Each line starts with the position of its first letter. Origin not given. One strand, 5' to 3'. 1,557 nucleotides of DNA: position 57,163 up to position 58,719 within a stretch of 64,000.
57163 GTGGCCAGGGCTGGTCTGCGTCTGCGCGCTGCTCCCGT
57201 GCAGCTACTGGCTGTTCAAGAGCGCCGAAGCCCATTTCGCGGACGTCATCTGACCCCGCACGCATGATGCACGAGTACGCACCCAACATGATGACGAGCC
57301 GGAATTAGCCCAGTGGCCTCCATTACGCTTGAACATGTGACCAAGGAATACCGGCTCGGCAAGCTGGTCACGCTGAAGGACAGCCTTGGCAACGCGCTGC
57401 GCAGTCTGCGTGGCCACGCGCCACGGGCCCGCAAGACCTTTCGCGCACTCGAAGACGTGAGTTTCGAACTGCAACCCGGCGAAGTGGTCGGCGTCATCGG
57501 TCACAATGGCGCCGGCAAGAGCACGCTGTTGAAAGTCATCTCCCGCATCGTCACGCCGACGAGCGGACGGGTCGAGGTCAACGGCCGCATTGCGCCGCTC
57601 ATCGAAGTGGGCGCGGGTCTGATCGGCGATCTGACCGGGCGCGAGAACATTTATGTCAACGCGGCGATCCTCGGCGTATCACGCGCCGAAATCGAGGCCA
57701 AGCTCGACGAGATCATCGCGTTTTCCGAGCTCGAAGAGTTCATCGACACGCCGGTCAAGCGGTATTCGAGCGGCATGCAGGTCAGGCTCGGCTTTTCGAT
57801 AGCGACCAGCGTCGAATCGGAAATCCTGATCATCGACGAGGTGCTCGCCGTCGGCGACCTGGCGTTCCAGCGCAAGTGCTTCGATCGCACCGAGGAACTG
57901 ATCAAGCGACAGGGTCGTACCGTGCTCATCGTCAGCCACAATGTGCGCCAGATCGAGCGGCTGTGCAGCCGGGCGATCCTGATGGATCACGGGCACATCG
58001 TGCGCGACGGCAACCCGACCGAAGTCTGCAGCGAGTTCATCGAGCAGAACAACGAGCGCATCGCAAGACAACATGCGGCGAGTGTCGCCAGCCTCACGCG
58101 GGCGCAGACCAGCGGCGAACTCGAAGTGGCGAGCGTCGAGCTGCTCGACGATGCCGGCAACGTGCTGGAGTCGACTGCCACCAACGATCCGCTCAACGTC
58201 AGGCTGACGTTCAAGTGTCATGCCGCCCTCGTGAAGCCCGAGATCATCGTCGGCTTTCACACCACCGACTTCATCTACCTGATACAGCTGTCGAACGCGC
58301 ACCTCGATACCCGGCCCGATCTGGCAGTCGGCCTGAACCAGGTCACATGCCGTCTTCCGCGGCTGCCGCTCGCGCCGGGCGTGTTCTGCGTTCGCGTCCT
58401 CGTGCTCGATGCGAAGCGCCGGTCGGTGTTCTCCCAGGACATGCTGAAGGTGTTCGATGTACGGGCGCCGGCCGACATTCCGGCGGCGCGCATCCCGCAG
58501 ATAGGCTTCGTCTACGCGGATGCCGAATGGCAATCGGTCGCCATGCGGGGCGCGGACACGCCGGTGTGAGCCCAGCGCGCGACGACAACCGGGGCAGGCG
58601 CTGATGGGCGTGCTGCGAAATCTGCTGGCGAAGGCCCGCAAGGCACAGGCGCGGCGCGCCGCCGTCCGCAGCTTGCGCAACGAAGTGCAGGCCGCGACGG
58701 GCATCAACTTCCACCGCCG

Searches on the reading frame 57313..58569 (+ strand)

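Call 22: search_protein_families(library=pfam, proteins=[window:57313-58569:+], max_evalue=0.00001)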
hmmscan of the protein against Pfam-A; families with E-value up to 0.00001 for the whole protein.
window:57313-58569:+ (418 aa): 2 families
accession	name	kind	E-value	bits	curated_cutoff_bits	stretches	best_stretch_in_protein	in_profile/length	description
PF00005.33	ABC_tran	-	1.6e-22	81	25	1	46-177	1-135/137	ABC transporter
PF14524.12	Wzt_C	-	8.4e-09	36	30.4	1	265-371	5-112/143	Wzt C-terminal domain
